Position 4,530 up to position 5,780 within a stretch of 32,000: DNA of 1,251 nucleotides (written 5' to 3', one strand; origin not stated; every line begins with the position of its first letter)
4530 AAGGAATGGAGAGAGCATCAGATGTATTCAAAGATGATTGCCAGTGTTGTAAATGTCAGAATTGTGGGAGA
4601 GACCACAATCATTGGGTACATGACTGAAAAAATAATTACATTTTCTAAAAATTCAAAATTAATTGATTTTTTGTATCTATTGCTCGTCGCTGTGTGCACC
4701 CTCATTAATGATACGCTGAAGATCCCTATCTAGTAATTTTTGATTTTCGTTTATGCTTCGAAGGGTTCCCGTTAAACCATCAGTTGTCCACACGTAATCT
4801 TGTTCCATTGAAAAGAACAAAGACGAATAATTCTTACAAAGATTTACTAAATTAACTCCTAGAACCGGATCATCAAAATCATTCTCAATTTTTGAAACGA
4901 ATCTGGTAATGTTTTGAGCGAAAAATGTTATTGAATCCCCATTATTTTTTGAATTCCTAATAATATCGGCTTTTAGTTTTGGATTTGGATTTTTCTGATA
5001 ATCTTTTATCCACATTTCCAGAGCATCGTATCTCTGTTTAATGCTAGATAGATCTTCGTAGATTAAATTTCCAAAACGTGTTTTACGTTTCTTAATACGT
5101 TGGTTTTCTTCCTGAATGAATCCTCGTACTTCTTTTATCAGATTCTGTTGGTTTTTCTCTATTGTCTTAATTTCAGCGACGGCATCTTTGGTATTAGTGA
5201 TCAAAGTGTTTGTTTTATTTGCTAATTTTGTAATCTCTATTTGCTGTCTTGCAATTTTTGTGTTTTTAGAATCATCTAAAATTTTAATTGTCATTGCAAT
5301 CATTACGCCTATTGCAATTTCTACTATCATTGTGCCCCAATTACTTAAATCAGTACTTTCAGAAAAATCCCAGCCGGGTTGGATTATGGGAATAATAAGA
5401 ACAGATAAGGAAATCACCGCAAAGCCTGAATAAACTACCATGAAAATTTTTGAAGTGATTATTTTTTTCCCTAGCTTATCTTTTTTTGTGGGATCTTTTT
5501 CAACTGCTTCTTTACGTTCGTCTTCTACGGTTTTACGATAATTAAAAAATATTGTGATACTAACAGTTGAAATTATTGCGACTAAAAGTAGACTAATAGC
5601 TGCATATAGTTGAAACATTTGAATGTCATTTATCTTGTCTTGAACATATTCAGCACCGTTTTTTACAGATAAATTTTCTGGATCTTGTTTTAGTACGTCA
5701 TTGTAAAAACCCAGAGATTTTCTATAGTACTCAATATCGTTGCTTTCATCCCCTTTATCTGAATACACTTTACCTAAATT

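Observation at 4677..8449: Divergently transcribed pair: OLD/PARIS-like ATPase-Toprim nuclease and an exported-TPR/3-TM/coiled-coil protein - candidate undescribed two-gene system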

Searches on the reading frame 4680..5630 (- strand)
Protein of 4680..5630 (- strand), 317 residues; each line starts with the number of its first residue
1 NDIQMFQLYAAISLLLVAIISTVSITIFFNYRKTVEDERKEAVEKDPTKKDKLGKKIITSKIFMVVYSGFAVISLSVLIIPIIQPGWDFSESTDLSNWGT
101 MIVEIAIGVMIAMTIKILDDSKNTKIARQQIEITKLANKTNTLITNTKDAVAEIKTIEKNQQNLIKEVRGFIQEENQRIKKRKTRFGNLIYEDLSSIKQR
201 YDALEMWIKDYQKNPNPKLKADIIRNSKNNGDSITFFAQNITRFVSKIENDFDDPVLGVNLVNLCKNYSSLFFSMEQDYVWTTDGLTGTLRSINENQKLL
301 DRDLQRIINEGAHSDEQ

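Call 35: search_protein_representatives(alignment_id=A2)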
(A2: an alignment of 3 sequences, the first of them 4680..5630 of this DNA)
Query: 3 sequences, 312 profile positions. Proteins with E-value up to 0.001 (for the whole library): 81; up to 1e-10: 28; up to 1e-30: 11. The best 81 are listed.
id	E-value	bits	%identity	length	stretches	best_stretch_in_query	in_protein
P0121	4.2e-170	581.4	-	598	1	1-311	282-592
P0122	6.1e-158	541.4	-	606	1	13-312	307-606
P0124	4.9e-65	236.3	-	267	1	61-310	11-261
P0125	2.0e-59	217.8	-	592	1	2-310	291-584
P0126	8.1e-53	196.1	-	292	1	61-310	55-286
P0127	6.7e-44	166.9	-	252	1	66-310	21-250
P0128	3.7e-42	161.1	-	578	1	2-153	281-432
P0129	2.7e-41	158.3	-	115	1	203-311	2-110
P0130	3.2e-40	154.8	-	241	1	66-310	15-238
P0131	1.3e-34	136.3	-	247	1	50-310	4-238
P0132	9.0e-32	127.0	-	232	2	163-310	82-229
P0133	4.8e-26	108.2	-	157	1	157-310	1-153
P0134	8.2e-25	104.1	-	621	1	6-224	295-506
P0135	1.5e-23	100.0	-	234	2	163-310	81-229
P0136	7.9e-22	94.3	-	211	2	148-309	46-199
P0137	2.3e-21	92.8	-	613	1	12-163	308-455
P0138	6.0e-21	91.4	-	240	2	164-310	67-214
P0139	1.8e-20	89.9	-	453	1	5-160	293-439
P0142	8.1e-19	84.5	-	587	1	2-176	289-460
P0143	1.2e-18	83.9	-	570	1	6-163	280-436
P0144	1.0e-16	77.6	-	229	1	192-310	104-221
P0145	1.2e-16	77.3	-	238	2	155-308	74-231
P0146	5.5e-15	71.9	-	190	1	159-304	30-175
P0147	1.8e-14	70.2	-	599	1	8-191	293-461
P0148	7.9e-14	68.1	-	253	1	57-183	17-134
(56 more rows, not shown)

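Call 44: find_homologous_proteins(query=A4, max_evalue=0.00001)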
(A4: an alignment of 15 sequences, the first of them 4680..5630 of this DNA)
Query A4 (15 sequences) (317 aa, profile of the alignment): 1 proteins with E <= 0.00001 among 8000 candidates.
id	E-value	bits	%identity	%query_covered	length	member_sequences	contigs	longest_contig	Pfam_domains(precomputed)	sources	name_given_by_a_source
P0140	1.9e-75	272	26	69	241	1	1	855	-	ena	-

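Call 45: find_encoding_contigs(protein=P0125, flank=10000, max_places=3)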
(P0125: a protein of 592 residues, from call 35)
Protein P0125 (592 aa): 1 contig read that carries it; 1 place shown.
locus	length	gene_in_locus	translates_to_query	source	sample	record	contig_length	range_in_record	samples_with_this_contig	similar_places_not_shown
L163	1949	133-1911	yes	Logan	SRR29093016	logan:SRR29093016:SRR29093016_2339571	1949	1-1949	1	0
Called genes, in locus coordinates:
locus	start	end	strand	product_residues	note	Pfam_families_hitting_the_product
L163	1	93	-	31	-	?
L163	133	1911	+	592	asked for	PF13428:TPR_14 (faint), PF13432:TPR_16 (faint), PF04733:Coatomer_E (faint), PF13371:TPR_9 (faint), PF13431:TPR_17 (faint), PF14559:TPR_19 (faint), PF00515:TPR_1 (faint), PF13424:TPR_12 (weak), +6 more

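Call 46: find_encoding_contigs(protein=P0124, flank=10000, max_places=3)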
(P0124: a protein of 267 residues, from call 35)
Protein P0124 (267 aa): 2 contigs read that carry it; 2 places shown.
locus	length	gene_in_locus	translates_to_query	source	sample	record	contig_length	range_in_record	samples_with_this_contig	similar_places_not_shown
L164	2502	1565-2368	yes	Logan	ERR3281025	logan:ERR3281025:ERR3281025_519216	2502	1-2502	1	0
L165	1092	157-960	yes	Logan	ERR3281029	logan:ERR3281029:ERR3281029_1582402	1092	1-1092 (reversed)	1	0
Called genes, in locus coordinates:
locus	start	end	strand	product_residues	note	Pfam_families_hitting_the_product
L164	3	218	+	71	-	?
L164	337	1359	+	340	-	-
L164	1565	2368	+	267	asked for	-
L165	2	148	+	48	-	?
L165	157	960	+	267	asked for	-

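Call 50: list_cluster_members(proteins=[P0126, P0127, P0130, P0131, P0132, P0135, P0136, P0138, P0144, P0145])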
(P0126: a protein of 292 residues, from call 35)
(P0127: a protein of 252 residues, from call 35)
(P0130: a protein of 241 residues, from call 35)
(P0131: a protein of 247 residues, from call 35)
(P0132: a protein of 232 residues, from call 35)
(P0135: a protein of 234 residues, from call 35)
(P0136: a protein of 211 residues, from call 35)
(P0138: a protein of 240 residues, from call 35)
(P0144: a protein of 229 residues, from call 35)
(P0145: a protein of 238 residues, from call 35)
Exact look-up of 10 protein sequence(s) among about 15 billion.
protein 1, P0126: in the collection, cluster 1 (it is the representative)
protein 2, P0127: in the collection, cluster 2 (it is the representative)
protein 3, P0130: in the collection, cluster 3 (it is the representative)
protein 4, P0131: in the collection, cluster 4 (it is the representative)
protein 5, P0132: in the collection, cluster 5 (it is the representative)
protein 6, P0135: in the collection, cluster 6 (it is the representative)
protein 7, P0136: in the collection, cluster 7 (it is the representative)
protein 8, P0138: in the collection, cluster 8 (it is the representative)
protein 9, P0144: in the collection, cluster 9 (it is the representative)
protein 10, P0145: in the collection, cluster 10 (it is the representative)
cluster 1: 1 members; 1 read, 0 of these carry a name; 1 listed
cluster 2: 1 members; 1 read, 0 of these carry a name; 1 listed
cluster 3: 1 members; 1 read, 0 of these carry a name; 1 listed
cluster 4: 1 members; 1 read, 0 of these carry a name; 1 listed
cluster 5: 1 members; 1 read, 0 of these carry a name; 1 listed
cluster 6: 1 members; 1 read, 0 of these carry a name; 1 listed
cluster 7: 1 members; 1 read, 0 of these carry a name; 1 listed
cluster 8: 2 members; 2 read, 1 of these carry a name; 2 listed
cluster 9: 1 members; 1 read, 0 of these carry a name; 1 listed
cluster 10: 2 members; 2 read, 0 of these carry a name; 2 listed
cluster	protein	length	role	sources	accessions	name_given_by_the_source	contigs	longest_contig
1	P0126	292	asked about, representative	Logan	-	-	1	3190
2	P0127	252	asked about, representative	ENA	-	-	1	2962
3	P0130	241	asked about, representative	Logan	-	-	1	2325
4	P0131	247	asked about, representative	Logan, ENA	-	-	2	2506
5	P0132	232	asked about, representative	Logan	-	-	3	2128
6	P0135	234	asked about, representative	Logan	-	-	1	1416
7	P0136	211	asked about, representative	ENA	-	-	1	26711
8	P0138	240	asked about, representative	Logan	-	-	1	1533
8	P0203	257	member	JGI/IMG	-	hypothetical protein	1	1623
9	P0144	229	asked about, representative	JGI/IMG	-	-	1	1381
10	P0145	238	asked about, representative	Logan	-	-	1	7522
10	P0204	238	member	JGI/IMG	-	-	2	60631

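Call 51: list_cluster_members(proteins=[P0128, P0134, P0137, P0139, P0142, P0143, P0147, P0133, P0146, P0148])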
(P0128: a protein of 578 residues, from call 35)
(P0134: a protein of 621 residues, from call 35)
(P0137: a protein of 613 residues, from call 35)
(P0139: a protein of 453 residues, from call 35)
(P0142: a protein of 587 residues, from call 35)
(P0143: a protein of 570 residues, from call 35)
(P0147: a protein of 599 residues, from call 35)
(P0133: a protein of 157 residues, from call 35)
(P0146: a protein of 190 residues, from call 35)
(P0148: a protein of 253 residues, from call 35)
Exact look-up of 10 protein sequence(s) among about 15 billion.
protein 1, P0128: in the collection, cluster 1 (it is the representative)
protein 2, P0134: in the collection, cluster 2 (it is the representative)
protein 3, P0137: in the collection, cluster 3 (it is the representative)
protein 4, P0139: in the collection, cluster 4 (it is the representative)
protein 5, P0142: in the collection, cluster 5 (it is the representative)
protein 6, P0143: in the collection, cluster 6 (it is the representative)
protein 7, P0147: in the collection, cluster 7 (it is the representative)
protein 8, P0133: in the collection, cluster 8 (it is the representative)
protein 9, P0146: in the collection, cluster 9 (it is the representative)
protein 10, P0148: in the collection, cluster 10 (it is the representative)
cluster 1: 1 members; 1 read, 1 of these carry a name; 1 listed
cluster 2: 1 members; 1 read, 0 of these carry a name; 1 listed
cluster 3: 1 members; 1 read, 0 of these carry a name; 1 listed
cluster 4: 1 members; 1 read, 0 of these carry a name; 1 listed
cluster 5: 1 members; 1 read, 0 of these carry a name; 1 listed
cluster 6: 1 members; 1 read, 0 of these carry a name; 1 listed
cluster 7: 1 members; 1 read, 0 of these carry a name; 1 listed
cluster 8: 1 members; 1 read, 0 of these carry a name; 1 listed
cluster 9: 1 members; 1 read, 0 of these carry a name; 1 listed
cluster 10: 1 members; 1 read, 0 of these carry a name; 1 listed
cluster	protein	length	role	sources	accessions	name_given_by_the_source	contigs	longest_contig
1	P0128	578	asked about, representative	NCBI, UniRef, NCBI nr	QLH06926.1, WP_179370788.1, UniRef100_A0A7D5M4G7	tetratricopeptide repeat protein [Nitrosopumilus ureiphilus] | Uncharacterized protein n=1 Tax=Nitrosopumilus ureiphilus TaxID=1470067 ... | hypothetical protein [Nitrosopumilus ureiphilus]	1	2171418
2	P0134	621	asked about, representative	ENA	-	-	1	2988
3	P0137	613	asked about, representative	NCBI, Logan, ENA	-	-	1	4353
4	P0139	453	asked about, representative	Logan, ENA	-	-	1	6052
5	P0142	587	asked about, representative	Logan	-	-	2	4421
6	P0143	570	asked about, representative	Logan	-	-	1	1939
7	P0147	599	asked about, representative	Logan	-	-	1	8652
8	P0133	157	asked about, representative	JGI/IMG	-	-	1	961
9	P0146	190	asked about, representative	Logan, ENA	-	-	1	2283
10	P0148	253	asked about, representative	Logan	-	-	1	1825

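Call 52: find_encoding_contigs(protein=P0128, flank=10000, max_places=1)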
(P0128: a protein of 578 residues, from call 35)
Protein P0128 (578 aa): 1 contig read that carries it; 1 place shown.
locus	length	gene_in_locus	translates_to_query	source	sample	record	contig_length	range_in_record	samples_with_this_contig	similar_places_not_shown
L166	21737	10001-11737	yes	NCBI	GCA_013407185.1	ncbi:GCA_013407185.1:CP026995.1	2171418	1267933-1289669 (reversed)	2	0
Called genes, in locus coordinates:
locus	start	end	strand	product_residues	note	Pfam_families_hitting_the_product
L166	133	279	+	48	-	-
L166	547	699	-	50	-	-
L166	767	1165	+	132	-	PF00903:Glyoxalase, PF13468:Glyoxalase_3, PF13669:Glyoxalase_4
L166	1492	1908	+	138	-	-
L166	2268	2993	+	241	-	-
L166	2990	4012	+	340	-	PF01867:Cas_Cas1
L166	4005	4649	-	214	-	PF18728:HEPN_AbiV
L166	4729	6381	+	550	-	PF13414:TPR_11 (faint), PF13428:TPR_14 (faint), PF13431:TPR_17 (faint), PF12895:ANAPC3 (faint), PF00515:TPR_1 (faint), PF07719:TPR_2 (faint), PF13174:TPR_6 (faint), PF13181:TPR_8 (faint), +3 more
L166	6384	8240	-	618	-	PF03175:DNA_pol_B_2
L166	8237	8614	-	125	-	-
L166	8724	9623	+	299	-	-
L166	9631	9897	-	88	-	-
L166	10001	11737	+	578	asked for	PF13181:TPR_8 (faint), PF13431:TPR_17 (faint), PF00515:TPR_1 (faint), PF07719:TPR_2 (faint)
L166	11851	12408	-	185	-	PF12844:HTH_19, PF01381:HTH_3, PF00571:CBS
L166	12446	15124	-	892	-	PF01326:PPDK_N, PF00391:PEP-utilizers, PF02896:PEP-utilizers_C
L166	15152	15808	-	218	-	PF00121:TIM, PF05690:ThiG (weak)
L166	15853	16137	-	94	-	PF03083:MtN3_slv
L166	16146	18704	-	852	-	PF03104:DNA_pol_B_exo1, PF13482:RNase_H_2 (weak), PF00136:DNA_pol_B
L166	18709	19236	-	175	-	PF00383:dCMP_cyt_deam_1, PF14437:MafB19-deam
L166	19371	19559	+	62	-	-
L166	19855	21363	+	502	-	PF04851:ResIII, PF00270:DEAD, PF00271:Helicase_C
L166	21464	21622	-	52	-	-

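Call 53: find_encoding_contigs(protein=P0204, flank=10000, max_places=2)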
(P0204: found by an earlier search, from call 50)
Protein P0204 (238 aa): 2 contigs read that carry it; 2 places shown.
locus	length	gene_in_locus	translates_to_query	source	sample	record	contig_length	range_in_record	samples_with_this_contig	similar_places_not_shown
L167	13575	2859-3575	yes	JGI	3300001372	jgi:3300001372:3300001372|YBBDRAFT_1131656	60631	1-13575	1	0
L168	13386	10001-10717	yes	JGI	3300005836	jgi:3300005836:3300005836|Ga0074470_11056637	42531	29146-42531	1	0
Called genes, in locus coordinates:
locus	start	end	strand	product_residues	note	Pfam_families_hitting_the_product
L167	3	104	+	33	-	?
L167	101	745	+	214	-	PF13462:Thioredoxin_4, PF13098:Thioredoxin_2 (faint), PF01323:DSBA, PF13743:Thioredoxin_5 (weak)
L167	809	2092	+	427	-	PF03463:eRF1_1, PF03464:eRF1_2, PF03465:eRF1_3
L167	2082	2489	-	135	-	PF11969:DcpS_C, PF01230:HIT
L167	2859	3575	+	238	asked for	-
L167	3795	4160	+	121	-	PF20364:DUF6659 (weak)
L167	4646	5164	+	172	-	PF13646:HEAT_2 (faint)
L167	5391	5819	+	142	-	-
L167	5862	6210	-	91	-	-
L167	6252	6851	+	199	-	-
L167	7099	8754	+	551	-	-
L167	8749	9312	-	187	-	-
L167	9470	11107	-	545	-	PF00270:DEAD (faint), PF04851:ResIII (weak), PF06733:DEAD_2 (weak), PF13307:Helicase_C_2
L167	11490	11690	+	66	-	-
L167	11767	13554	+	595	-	-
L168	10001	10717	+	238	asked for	-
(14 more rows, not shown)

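Call 67: search_protein_families(library=pfam, proteins=[L164:337-1359:+], max_evalue=0.01)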
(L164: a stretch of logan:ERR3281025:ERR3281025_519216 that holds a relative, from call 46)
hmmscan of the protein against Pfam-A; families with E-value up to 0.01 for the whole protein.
L164:337-1359:+ (340 aa): 2 families
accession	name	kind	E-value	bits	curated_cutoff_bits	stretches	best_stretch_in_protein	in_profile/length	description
PF04236.20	Transp_Tc5_C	-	0.0027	18.5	27.4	1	287-319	21-55/63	Tc5 transposase C-terminal domain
PF22586.1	ANCHR-like_BBOX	-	0.0071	16.9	27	1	295-325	1-31/39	ANCHR-like B-box zinc-binding domain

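Call 75: find_related_loci(query=A2, collection=viral_contigs, flank=10000)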
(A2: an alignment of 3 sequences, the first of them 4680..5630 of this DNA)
Query A2 (317 aa) in viral_contigs; peptide patterns used: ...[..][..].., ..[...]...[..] (x = any residue, [..] = any of these).
533 stretches matched a pattern, but none encodes a relative of the query by tblastn (E <= 1e-3).

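Call 79: predict_structure(alignment_id=A4)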
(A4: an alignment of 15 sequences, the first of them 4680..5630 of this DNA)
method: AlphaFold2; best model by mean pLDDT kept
length: 317 residues; sequences in the alignment: 15
mean_pLDDT: 83.8   pTM: 0.54
mean pLDDT of the five models: 83.8, 83.4, 83.2, 75.2, 74.9
residues with pLDDT >= 90: 127; 70-90: 155; 50-70: 27; < 50: 8
segments of 3 or more residues with pLDDT < 50: 86-88, 315-317
pLDDT, mean of each block of 10 residues (from residue 1): 64 76 83 86 81 83 82 73 54 60 74 79 73 77 82 87 86 88 93 97 97 94 96 97 94 92 94 94 93 96 93 56
secondary structure, 60 per line:
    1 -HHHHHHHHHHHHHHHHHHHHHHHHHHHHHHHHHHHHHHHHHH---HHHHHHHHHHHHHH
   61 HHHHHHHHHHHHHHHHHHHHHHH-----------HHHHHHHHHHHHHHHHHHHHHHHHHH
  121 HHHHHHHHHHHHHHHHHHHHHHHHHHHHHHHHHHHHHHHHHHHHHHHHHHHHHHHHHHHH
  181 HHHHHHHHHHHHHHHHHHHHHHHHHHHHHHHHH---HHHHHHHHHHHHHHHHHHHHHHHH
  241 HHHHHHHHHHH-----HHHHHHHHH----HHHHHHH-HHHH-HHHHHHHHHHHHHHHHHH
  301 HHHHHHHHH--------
elements in order: H2-43 H47-83 H95-213 H217-251 H257-265 H270-276 H278-281 H283-309

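Call 82: fold_search(model_id=the predicted structure, library=pdb)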
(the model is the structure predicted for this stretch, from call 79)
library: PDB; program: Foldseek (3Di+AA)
matches with E <= 10: 397; with E <= 0.001: 0
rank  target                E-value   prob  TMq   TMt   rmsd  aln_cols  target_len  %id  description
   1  6upw_L                1.5e-01  0.92  0.24  0.40   5.9       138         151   12  Metavinculin ABD-F-actin complex (released 2020-09-30)
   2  2b0h_MODEL_1_A        2.3e-01  0.41  0.15  0.26   9.0       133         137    7  Solution structure of VBS3 fragment of talin (released 2006-01-17)
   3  9dm3_MODEL_1_A        3.1e-01  0.99  0.29  0.60   4.0       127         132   11  De novo design of proteins that bind naphthalenediimides, powerful photooxidants with tunable photophysical pr (released 2025-03-05)
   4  5l0d_D                3.4e-01  0.87  0.26  0.43   7.7       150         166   13  Human Metavinculin(residues 959-1130) in complex with PIP2 (released 2016-08-31)
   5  5l0c_B                3.8e-01  0.82  0.24  0.38   7.1       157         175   12  Human metavinculin (residues 959-1134) in complex with PIP2 (released 2016-08-31)
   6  8tn1_A                4.2e-01  0.99  0.33  0.63   3.9       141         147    9  De novo designed protein binds poly ADP ribose polymerase inhibitors (PARPi) - apo (released 2024-04-24)
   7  2huj                  5.3e-01  0.97  0.29  0.61   4.5       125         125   14  Crystal structure of a protein of uknown function (NP_471338.1) from Listeria innocua at 1.74 A resolution (released 2006-08-08)
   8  9mg8_B                5.3e-01  0.33  0.24  0.21  60.8       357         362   10  Crystal Structure of b-iTHR-110 (released 2025-12-17)
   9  3h2v_B                5.6e-01  0.44  0.19  0.30  13.5       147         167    9  Human raver1 RRM1 domain in complex with human vinculin tail domain Vt (released 2009-07-28)
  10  2lk4_MODEL_1_A        5.9e-01  0.92  0.27  0.54   4.2       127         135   13  Structural and mechanistic insights into the interaction between PAT Pyk2 and Paxillin LD motif (released 2012-10-10)
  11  6wvt_K                5.9e-01  0.77  0.24  0.39   5.6       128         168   12  Structural basis of alphaE-catenin - F-actin catch bond behavior (released 2020-10-07)
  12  5l0c_D                5.9e-01  0.66  0.24  0.40   8.2       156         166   12  Human metavinculin (residues 959-1134) in complex with PIP2 (released 2016-08-31)
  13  1t6i_A                6.1e-01  0.33  0.16  0.32   8.4       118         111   10  Nickel Superoxide Dismutase (NiSOD) Apo Structure (released 2004-07-13)
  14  7t2y_A                6.5e-01  0.66  0.21  0.45   6.2       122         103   12  X-ray structure of a designed cold unfolding four helix bundle (released 2022-03-02)
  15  3h2v_C                6.5e-01  0.44  0.19  0.31  13.6       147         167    8  Human raver1 RRM1 domain in complex with human vinculin tail domain Vt (released 2009-07-28)
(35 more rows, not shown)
